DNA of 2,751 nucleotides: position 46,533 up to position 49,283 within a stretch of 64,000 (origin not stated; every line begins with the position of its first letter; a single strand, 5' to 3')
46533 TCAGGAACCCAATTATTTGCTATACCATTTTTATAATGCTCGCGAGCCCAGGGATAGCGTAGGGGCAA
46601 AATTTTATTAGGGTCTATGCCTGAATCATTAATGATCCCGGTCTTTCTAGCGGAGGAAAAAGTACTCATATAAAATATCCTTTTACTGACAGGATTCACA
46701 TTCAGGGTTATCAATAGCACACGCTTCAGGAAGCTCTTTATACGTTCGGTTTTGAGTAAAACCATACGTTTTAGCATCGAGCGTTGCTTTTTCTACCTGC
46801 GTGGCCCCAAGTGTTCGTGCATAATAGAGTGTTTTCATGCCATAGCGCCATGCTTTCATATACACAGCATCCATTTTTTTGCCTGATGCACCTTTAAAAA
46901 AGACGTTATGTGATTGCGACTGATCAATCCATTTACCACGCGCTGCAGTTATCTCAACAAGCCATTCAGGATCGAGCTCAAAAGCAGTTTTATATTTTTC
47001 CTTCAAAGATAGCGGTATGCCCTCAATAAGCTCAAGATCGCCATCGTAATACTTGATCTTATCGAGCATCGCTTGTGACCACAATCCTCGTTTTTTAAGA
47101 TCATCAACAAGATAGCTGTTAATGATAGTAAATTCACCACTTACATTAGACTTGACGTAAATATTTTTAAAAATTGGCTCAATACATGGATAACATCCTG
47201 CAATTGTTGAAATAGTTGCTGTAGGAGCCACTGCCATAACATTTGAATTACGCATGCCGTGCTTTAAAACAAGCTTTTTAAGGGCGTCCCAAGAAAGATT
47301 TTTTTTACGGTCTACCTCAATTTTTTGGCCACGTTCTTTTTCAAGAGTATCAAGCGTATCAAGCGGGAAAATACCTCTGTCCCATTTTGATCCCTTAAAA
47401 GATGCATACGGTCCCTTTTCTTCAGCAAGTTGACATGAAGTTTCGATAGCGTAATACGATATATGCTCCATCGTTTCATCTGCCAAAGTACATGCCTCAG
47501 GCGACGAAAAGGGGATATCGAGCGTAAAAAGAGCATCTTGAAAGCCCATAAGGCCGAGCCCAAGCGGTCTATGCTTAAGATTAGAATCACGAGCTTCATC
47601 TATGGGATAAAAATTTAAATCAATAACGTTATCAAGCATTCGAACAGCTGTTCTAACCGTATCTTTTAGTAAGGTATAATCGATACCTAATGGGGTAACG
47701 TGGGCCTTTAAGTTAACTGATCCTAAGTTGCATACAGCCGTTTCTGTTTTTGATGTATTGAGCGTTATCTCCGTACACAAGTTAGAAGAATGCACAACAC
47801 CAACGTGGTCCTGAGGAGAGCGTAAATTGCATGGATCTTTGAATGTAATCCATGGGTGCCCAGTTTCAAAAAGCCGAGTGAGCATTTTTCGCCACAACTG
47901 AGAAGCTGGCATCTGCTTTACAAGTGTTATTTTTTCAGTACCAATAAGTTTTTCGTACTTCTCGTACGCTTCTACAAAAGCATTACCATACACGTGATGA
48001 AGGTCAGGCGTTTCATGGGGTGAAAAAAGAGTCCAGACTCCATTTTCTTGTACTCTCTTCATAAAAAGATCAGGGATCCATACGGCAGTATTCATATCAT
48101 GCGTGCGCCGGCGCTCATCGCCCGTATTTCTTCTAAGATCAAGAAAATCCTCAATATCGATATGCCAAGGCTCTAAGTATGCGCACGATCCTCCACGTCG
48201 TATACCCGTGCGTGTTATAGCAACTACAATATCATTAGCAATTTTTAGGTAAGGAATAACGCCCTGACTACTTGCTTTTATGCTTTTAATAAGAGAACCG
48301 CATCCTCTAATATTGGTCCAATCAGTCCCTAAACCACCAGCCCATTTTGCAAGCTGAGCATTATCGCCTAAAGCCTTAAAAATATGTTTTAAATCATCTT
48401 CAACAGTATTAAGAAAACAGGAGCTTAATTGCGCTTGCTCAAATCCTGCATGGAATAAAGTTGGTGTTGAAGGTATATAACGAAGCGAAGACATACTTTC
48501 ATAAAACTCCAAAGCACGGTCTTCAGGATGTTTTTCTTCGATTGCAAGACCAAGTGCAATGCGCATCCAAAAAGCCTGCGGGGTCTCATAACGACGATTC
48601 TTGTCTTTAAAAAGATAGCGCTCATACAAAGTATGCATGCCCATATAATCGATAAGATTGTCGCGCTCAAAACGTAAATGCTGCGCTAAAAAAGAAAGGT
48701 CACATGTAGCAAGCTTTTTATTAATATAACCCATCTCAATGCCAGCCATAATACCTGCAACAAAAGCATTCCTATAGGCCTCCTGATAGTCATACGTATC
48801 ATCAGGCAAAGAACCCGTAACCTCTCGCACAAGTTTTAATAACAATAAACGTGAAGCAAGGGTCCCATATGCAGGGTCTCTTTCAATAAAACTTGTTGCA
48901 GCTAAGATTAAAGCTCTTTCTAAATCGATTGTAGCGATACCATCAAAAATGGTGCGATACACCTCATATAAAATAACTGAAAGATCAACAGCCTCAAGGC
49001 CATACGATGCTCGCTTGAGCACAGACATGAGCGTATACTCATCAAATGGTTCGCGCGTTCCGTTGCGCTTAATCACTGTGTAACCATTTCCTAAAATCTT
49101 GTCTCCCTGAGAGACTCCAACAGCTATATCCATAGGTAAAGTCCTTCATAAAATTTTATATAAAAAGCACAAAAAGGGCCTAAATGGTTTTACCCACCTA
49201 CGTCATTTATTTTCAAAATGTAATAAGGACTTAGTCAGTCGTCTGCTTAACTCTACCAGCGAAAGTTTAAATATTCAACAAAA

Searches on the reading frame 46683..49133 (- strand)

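Call 25: search_protein_families(library=ncbifam, proteins=[window:46683-49133:-], max_evalue=1e-10)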
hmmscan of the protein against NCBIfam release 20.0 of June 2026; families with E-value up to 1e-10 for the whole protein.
window:46683-49133:- (816 aa): 20 families
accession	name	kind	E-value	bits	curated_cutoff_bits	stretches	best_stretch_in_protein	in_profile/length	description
NF005544.0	PRK07207.1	equivalog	0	1173.7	965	1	19-816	150-965/965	ribonucleoside-diphosphate reductase subunit alpha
NF009029.0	PRK12365.1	equivalog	1.7e-286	953.3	1350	1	13-798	231-1016/1046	ribonucleoside-diphosphate reductase subunit alpha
NF005101.0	PRK06539.1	equivalog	3.8e-223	743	988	1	19-787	4-773/822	ribonucleoside-diphosphate reductase subunit alpha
TIGR02506.1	NrdE_NrdA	equivalog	3.1e-211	703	341.05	1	163-774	1-615/616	ribonucleoside-diphosphate reductase subunit alpha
NF006279.0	PRK08447.1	equivalog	4e-186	620.8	1082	3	19-461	3-434/789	ribonucleoside-diphosphate reductase subunit alpha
NF006665.0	PRK09209.1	equivalog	3.8e-141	471.9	1057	1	19-662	11-665/761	ribonucleoside-diphosphate reductase subunit alpha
NF005483.0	PRK07088.1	equivalog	4e-132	441.9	1214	2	85-464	83-469/764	ribonucleoside-diphosphate reductase subunit alpha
NF009028.0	PRK12364.1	equivalog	3.3e-127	425.7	1377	2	35-465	110-545/842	ribonucleoside-diphosphate reductase subunit alpha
NF006577.0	PRK09102.1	equivalog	2.4e-117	392.7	620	3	155-379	19-233/604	ribonucleoside-diphosphate reductase subunit alpha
TIGR02504.1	NrdJ_Z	equivalog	2.6e-115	386.3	399.95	1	168-768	4-592/606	adenosylcobalamin-dependent ribonucleoside-diphosphate reductase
NF006417.0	PRK08665.1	equivalog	3e-106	356.4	961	1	166-770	17-561/759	vitamin B12-dependent ribonucleotide reductase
NF006578.0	PRK09103.1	equivalog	1.3e-88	297.9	813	1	19-670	6-654/761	class 1a ribonucleoside-diphosphate reductase subunit alpha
NF005010.0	PRK06406.1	subfamily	6.8e-88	295.8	1125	3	392-586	375-565/771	vitamin B12-dependent ribonucleotide reductase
TIGR04170.1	RNR_1b_NrdE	exception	4e-82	276.6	750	1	149-661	74-596/698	class 1b ribonucleoside-diphosphate reductase subunit alpha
TIGR02510.1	NrdE-prime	equivalog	4.9e-61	206.9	602.25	3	624-780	388-547/560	ribonucleoside-diphosphate reductase subunit alpha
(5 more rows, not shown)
